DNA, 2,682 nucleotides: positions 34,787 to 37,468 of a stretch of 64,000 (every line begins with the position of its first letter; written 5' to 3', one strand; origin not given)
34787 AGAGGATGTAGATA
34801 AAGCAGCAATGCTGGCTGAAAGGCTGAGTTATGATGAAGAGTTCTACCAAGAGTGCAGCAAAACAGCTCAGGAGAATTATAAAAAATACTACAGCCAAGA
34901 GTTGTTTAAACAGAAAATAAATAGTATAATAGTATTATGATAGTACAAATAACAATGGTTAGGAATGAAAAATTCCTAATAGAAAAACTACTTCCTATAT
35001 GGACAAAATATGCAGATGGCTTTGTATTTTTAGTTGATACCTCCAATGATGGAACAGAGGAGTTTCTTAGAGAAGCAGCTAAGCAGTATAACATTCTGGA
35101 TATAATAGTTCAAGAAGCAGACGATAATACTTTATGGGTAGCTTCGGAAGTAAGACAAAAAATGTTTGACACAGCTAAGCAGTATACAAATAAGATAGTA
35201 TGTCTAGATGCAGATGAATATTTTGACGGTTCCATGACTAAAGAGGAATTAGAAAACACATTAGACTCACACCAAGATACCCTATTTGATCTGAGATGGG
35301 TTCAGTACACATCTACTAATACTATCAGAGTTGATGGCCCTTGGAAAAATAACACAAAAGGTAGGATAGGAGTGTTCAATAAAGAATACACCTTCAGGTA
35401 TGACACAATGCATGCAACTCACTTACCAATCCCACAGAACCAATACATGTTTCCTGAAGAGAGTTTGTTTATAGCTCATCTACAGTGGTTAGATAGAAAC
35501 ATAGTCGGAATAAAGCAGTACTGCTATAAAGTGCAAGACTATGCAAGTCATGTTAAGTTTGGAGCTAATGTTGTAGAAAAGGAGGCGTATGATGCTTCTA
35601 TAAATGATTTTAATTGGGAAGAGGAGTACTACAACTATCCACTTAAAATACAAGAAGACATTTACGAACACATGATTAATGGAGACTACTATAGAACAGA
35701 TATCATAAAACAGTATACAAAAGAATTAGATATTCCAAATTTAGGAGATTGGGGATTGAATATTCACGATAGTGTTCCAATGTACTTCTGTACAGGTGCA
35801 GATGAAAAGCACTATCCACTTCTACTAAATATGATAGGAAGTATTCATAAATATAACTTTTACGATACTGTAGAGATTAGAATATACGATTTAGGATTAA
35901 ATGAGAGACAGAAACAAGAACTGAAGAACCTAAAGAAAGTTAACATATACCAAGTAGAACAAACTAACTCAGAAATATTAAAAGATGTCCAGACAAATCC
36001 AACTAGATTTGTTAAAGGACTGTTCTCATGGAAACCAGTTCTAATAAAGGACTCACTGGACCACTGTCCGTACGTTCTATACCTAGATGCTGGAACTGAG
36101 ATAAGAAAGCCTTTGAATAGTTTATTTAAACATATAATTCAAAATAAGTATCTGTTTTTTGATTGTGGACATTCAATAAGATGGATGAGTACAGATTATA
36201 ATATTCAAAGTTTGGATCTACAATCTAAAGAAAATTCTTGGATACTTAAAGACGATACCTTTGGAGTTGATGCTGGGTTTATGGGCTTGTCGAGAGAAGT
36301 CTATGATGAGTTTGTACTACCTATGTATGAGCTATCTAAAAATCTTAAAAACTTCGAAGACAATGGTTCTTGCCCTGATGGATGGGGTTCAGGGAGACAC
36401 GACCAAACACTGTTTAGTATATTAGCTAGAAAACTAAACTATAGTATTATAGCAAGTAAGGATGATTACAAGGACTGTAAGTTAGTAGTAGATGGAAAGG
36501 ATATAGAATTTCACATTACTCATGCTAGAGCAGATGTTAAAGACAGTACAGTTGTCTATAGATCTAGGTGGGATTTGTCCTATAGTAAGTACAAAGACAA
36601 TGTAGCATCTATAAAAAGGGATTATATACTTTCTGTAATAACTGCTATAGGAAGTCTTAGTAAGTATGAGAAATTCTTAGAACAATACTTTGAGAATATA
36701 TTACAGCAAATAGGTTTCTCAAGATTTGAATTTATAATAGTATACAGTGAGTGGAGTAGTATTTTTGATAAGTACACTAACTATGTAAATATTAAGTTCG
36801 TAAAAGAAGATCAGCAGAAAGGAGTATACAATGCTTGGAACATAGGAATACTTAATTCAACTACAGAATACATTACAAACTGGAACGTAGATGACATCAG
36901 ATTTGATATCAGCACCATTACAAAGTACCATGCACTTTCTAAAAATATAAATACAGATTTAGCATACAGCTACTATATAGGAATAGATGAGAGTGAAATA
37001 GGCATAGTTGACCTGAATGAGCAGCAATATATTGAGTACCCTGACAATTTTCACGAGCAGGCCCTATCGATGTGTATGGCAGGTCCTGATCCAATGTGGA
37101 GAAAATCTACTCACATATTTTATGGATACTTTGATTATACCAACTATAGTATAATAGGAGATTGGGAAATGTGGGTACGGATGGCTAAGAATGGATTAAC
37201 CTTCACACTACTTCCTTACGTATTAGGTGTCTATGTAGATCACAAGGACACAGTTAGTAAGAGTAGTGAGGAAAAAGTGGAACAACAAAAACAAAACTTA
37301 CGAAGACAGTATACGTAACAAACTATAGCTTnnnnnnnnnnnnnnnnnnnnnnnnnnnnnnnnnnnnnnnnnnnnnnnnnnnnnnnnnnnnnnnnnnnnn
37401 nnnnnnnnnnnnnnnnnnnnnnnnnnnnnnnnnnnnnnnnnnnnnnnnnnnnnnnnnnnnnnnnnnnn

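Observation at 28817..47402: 18.6-kb phage-borne nucleotide-sugar biosynthesis and glycosylation island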

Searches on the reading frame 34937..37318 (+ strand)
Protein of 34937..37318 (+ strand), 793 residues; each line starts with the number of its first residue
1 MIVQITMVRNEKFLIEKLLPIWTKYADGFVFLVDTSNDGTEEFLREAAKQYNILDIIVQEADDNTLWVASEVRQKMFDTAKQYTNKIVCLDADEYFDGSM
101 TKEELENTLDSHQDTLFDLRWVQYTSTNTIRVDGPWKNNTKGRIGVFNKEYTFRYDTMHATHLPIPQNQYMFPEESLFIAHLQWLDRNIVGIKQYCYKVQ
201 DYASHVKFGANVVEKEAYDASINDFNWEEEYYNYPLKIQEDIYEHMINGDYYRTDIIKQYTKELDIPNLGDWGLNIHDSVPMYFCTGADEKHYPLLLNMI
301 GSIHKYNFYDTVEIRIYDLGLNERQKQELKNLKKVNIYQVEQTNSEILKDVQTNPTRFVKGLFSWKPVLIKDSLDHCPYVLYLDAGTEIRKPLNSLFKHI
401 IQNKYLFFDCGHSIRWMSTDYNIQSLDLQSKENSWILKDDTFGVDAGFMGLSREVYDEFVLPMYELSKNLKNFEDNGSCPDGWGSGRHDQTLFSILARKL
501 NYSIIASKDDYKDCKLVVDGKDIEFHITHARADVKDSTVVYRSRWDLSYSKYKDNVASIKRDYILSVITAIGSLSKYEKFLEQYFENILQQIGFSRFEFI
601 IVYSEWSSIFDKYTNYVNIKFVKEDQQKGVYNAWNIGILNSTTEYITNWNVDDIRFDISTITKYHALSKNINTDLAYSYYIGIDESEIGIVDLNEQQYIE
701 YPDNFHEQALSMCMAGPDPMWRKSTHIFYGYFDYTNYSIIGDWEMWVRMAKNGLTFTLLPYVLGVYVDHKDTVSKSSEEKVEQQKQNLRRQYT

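Call 3: search_protein_families(library=pfam, proteins=[window:34937-37318:+], max_evalue=0.01)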
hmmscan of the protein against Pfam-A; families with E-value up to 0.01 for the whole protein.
window:34937-37318:+ (793 aa): 3 families
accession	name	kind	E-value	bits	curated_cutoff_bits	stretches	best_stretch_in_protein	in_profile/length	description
PF00535.33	Glycos_transf_2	-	2.8e-10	40.8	23.3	2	578-654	10-90/168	Glycosyl transferase family 2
PF13704.12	Glyco_tranf_2_4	-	0.0038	18.1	27.5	0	9-99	1-87/98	Glycosyl transferase family 2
PF13632.12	Glyco_trans_2_3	-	0.0098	16.2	27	0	720-774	78-130/198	Glycosyl transferase family group 2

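Call 8: search_protein_families(library=ncbifam, proteins=[window:34937-37318:+], max_evalue=0.01)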
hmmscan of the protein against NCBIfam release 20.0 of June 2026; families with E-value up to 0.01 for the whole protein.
window:34937-37318:+ (793 aa): 1 family
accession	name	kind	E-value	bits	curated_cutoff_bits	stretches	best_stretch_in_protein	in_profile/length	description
NF002760.0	PRK02816.1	equivalog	0.0012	18.3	206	0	567-627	109-169/243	phycocyanobilin:ferredoxin oxidoreductase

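Call 51: search_protein_families(library=phrogs, proteins=[window:34937-37318:+], max_evalue=0.001)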
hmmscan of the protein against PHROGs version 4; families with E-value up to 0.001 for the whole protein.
window:34937-37318:+ (793 aa): 0 families

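Call 58: search_solved_structures(query=window:34937-37318:+, max_evalue=1)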
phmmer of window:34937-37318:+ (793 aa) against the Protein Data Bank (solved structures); distinct sequences matched with E-value up to 1: 2.
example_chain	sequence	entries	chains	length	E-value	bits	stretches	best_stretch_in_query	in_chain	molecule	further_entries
6p61_A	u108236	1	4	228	0.0087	17.6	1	566-686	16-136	Glycosyltransferase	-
8oix_H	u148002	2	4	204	0.61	11.5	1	30-86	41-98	Proteasome subunit beta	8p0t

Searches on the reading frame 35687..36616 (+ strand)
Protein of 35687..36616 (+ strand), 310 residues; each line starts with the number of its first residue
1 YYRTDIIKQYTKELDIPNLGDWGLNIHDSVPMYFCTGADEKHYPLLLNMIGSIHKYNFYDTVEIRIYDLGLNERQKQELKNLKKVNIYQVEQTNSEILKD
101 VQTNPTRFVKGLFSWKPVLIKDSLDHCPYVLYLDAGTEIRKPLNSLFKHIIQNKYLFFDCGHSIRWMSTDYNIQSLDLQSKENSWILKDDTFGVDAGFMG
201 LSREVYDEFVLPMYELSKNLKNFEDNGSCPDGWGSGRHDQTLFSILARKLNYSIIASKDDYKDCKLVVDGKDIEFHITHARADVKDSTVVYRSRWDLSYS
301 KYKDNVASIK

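Call 71: search_protein_families(library=pfam, proteins=[window:35687-36616:+], max_evalue=1)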
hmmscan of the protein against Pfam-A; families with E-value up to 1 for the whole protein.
window:35687-36616:+ (310 aa): 2 families
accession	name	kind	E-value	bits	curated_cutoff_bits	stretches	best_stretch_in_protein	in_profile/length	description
PF07801.16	DUF1647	-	0.003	17.8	25.7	1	31-93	61-121/141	Protein of unknown function (DUF1647)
PF01501.26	Glyco_transf_8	-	0.021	14.8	24.3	1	37-156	5-128/253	Glycosyl transferase family 8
